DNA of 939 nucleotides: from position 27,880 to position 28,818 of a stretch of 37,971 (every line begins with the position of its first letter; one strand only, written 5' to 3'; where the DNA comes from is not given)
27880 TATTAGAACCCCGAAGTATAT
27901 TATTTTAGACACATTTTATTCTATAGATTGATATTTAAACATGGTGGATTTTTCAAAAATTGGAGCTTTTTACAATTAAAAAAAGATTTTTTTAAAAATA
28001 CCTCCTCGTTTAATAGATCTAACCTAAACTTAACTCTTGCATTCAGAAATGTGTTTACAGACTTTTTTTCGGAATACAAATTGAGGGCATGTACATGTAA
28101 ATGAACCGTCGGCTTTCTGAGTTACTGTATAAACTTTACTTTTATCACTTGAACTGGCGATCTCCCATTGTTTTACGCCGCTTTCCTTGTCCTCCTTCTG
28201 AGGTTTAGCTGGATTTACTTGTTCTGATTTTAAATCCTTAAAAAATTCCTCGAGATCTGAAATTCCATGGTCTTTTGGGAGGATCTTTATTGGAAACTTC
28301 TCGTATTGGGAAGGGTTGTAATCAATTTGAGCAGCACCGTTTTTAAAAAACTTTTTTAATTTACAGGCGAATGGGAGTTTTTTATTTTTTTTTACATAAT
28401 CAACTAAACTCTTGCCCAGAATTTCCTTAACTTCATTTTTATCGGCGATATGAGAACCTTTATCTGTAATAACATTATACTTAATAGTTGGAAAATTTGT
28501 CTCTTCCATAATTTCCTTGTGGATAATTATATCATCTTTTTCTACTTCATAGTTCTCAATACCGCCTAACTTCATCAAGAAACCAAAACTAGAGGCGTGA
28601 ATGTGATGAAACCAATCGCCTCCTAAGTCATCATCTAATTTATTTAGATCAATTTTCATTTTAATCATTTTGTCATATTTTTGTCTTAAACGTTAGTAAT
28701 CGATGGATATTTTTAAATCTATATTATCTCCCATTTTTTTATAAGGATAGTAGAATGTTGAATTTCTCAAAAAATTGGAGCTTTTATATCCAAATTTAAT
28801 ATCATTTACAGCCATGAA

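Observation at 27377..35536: Accessory block of unassigned genes: candidate undescribed system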

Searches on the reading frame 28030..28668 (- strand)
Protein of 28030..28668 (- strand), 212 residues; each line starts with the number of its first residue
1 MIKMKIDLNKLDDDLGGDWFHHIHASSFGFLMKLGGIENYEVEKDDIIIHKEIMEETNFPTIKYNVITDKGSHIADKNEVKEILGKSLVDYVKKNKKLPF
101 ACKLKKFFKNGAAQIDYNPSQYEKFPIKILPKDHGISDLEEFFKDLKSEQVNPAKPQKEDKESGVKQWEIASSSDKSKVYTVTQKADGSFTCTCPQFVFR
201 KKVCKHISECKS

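Call 4: search_protein_families(library=pfam, proteins=[window:28030-28668:-], max_evalue=0.01)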
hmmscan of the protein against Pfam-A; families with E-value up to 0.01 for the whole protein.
window:28030-28668:- (212 aa): 1 family
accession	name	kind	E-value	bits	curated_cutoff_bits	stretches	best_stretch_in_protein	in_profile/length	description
PF04434.22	SWIM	-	0.0062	16.5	19.6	0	191-207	14-30/38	SWIM zinc finger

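Call 5: search_protein_families(library=padloc, proteins=[window:28030-28668:-], max_evalue=0.01)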
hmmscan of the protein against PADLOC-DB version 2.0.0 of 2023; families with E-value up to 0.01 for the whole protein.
window:28030-28668:- (212 aa): 0 families

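Call 14: search_protein_families(library=ncbifam, proteins=[window:28030-28668:-], max_evalue=0.05)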
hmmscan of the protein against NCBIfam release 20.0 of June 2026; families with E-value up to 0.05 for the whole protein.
window:28030-28668:- (212 aa): 0 families

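Call 62: search_protein_families(library=pfam, proteins=[window:28030-28668:-], max_evalue=1)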
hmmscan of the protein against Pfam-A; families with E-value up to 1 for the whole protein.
window:28030-28668:- (212 aa): 1 family
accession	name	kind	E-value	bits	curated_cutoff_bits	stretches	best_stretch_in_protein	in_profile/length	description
PF04434.22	SWIM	-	0.0062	16.5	19.6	1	191-207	14-30/38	SWIM zinc finger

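Call 83: find_homologous_proteins(query=window:28030-28668:-)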
Query window:28030-28668:- (212 aa): 25 proteins with E <= 0.001 among 120 candidates.
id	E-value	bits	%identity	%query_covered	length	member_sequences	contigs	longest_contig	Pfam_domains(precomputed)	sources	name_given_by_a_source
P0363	1.2e-137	474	100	100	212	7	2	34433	-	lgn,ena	-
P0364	2.7e-127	441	93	99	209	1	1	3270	-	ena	-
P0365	9.8e-125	432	90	99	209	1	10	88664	-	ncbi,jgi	ncbi:MAG: hypothetical protein ACTSPN_02600 [Promethearchaeota archaeon]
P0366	2.6e-120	418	88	99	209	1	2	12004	-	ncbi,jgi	ncbi:MAG: hypothetical protein ACTSP9_06230 [Promethearchaeota archaeon]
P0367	1.1e-118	412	87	99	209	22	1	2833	-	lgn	-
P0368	8.7e-118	410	86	99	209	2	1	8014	-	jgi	-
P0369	2.5e-116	405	85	99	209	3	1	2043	-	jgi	jgi:hypothetical protein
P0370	2.9e-115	401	84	99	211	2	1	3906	-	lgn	-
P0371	2.5e-114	398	81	100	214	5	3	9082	-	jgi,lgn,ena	-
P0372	3.9e-114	398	82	100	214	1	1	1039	-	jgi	jgi:hypothetical protein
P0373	6.9e-111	387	84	99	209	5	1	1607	-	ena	-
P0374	3.7e-106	372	76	100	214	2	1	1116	-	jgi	jgi:hypothetical protein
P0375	3.0e-99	349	74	97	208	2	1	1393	-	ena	-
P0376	3.9e-98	345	72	98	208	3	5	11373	-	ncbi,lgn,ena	-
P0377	4.6e-98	345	69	98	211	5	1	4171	-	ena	-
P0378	2.7e-93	330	67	100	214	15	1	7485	-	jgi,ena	-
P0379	1.3e-91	324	67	100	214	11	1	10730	-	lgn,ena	-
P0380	9.6e-91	321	66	99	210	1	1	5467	-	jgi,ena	-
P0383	2.2e-64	235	49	99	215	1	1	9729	-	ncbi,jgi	ncbi:MAG: hypothetical protein ACTSRI_20330 [Promethearchaeota archaeon]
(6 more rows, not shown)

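Call 84: find_encoding_contigs(protein=P0383, flank=6000, max_places=2)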
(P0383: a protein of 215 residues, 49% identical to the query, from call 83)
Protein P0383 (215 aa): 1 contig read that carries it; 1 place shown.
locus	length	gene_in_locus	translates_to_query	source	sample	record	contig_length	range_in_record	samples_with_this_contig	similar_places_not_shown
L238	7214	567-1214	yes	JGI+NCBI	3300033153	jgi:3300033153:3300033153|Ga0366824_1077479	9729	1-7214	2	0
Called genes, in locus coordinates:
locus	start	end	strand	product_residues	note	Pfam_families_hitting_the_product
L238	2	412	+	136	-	PF14520:HHH_5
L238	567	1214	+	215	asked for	-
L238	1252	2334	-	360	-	-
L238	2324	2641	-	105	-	-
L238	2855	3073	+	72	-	-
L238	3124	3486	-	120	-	-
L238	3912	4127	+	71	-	-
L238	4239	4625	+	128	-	-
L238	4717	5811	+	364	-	PF00752:XPG_N (faint), PF00867:XPG_I, PF01367:5_3_exonuc (weak)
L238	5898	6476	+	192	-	-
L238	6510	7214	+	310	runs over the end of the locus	PF17244:CDC24_OB3 (weak), PF01336:tRNA_anti-codon (faint)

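Call 85: find_encoding_contigs(protein=P0379, flank=6000, max_places=2)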
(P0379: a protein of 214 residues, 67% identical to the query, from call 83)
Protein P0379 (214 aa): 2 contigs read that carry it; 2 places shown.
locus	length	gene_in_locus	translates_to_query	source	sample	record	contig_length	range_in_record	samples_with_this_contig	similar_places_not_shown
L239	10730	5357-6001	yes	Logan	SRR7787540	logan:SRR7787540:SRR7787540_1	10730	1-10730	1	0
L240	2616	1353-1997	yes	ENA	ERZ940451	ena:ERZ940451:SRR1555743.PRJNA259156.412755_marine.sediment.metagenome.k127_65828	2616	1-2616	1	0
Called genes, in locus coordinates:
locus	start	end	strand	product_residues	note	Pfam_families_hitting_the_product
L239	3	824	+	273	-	?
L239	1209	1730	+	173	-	PF01936:NYN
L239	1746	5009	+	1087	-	-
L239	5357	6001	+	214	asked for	-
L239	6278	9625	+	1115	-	PF00270:DEAD (faint), PF00271:Helicase_C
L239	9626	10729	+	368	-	?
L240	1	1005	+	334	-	?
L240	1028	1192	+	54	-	-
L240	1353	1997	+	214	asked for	-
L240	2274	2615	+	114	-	?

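Call 86: find_encoding_contigs(protein=P0376, flank=6000, max_places=3)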
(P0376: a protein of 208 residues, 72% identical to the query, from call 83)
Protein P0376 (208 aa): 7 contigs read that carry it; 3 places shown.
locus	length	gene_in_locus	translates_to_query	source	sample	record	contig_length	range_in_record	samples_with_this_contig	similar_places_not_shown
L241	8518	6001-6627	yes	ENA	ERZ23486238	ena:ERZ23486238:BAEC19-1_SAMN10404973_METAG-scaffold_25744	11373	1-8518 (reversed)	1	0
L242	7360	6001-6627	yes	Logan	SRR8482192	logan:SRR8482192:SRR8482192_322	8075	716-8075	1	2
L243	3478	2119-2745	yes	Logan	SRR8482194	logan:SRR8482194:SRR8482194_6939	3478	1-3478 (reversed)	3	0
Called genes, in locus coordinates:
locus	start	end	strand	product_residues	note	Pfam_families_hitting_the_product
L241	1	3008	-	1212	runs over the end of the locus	-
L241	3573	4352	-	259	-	PF08423:Rad51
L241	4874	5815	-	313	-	PF13428:TPR_14 (weak), PF14559:TPR_19 (weak)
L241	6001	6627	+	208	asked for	-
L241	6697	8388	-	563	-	PF04055:Radical_SAM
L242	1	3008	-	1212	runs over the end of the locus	-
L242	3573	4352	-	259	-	PF08423:Rad51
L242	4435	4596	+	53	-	-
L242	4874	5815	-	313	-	PF13428:TPR_14 (weak), PF14559:TPR_19 (weak)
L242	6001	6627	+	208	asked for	-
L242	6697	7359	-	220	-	?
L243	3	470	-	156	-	?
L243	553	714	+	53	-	-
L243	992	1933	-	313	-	PF13428:TPR_14 (weak), PF14559:TPR_19 (weak)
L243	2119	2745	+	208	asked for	-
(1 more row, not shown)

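Call 89: find_encoding_contigs(protein=P0371, flank=7000, max_places=2)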
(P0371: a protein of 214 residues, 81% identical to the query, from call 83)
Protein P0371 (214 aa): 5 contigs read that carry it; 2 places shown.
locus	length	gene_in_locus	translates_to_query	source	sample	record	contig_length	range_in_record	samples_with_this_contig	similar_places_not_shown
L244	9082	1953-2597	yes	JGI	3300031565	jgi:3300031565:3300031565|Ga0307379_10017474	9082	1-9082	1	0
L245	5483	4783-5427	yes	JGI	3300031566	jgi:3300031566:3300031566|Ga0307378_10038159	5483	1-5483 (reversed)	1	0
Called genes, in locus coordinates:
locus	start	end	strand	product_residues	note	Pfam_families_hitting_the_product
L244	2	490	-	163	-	?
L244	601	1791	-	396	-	PF10502:Peptidase_S26 (weak), PF00717:Peptidase_S24 (faint)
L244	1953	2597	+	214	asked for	-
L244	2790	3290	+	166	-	PF01936:NYN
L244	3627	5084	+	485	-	PF04060:FeS, PF03599:CdhD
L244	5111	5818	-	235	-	PF00702:Hydrolase, PF03031:NIF (faint), PF13419:HAD_2, PF13242:Hydrolase_like (weak)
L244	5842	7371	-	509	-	PF14938:SNAP (faint)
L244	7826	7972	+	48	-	PF02597:ThiS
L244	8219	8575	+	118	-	PF00071:Ras, PF08477:Roc (faint)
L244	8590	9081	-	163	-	?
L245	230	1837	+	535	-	PF03009:GDPD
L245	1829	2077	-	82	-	-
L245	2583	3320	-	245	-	-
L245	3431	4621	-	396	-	PF10502:Peptidase_S26 (weak), PF00717:Peptidase_S24 (faint)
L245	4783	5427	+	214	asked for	-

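Call 90: find_encoding_contigs(protein=P0378, flank=7000, max_places=2)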
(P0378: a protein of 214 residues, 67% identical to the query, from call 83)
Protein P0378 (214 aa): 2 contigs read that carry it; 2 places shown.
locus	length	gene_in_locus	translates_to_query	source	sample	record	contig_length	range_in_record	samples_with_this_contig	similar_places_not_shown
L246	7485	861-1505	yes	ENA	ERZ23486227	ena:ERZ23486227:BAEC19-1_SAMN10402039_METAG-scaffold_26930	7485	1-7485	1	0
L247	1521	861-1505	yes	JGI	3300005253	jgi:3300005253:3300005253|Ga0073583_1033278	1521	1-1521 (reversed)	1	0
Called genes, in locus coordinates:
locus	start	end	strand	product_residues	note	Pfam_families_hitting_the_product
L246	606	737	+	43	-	-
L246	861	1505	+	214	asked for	-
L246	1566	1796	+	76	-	-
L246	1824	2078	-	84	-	-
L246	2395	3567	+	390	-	-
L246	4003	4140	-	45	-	-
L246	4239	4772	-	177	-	-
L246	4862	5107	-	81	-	-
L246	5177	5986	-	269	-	-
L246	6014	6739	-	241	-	-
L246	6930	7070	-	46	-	-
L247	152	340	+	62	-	-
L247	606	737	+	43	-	-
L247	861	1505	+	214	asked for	-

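Call 91: find_encoding_contigs(protein=P0380, flank=7000, max_places=2)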
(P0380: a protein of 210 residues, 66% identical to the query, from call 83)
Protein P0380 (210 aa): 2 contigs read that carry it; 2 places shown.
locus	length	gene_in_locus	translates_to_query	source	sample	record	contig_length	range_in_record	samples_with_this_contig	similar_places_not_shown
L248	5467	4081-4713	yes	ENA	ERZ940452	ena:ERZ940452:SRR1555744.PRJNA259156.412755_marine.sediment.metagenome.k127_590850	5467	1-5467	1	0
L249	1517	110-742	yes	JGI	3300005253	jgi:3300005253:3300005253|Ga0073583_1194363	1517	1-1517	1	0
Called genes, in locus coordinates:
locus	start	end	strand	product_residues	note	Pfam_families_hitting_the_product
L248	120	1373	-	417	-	-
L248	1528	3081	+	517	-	PF13289:SIR2_2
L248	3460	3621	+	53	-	-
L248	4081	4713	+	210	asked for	-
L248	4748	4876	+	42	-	-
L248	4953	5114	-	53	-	-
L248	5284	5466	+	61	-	?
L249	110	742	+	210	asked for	-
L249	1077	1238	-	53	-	-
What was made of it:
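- SWIM homologues sit next to a SIR2_2 gene in L248, and in an NYN / 1087-aa / SWIM / 1115-aa helicase cluster in L239 (calls 85, 91).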

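Call 100: find_related_loci(query=window:28030-28668:-, collection=viral_contigs, flank=6000)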
Query window:28030-28668:- (212 aa) in viral_contigs; peptide patterns used: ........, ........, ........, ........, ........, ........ (x = any residue, [..] = any of these).
23 stretches matched a pattern, but none encodes a relative of the query by tblastn (E <= 1e-3).
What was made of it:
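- No homologue of the SWIM protein was found in viral contigs (call 100).
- Tried and rejected: The SWIM protein has no relative in viral contigs (call 100).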

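Call 104: find_encoding_contigs(protein=P0363, flank=10000, max_places=6)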
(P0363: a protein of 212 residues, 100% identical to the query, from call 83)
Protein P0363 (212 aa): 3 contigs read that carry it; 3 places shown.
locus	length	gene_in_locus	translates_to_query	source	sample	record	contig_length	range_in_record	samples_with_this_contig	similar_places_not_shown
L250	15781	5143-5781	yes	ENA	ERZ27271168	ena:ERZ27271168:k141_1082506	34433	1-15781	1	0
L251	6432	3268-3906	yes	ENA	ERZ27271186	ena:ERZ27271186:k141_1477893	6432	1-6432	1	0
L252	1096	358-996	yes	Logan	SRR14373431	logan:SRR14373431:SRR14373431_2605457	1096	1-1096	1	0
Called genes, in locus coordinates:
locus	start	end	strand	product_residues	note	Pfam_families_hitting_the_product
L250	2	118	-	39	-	?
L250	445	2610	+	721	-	PF00176:SNF2-rel_dom (weak), PF00270:DEAD, PF04851:ResIII, PF00271:Helicase_C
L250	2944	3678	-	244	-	-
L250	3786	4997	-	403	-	PF10502:Peptidase_S26 (weak), PF00717:Peptidase_S24 (faint)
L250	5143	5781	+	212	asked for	-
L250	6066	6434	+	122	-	PF01936:NYN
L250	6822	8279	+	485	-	PF04060:FeS, PF03599:CdhD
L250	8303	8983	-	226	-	PF00702:Hydrolase, PF03031:NIF (faint), PF13419:HAD_2, PF13242:Hydrolase_like (weak)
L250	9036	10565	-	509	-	PF14938:SNAP (faint)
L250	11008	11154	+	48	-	PF02597:ThiS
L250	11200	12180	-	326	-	PF23023:Anti-Pycsar_Apyc1, PF00753:Lactamase_B, PF12706:Lactamase_B_2 (weak)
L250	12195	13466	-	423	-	-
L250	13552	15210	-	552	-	PF02687:FtsX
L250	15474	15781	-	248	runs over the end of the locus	PF02463:SMC_N (faint), PF00005:ABC_tran, PF13304:AAA_21 (faint)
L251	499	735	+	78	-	-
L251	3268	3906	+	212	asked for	-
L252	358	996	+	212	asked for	-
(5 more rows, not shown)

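Call 108: find_related_loci(query=L250:445-2610:+, collection=metagenome_contigs, flank=8000)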
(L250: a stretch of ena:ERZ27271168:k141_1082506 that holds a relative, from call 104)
Query L250:445-2610:+ (721 aa) in metagenome_contigs; peptide patterns used: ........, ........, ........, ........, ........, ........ (x = any residue, [..] = any of these).
600 stretches matched a pattern (row limit reached: there are more); 20 encode a relative of the query (tblastn E <= 1e-3); 20 distinct loci.
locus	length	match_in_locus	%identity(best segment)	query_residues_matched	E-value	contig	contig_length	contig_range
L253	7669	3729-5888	90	1-721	0e+0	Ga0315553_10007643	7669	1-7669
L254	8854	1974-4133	88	1-721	0e+0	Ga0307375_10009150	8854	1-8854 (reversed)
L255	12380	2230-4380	86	1-721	0e+0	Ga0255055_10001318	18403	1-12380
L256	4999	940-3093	84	1-721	0e+0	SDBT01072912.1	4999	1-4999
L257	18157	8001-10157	80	1-721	0e+0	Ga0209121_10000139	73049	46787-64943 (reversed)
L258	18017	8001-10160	79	1-721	0e+0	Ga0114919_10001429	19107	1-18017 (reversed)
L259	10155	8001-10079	81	1-692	0e+0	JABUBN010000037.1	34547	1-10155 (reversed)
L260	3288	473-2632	77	1-721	0e+0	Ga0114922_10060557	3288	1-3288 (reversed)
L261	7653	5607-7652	79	1-683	0e+0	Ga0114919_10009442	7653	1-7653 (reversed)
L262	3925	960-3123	80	1-721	0e+0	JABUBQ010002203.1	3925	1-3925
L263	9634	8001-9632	89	1-547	0e+0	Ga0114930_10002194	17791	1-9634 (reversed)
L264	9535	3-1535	88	210-721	0e+0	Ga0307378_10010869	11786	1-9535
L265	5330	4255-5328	83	1-358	0e+0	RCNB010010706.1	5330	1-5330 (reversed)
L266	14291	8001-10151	84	1-721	0e+0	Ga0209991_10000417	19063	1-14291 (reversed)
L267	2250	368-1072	83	1-235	3e-135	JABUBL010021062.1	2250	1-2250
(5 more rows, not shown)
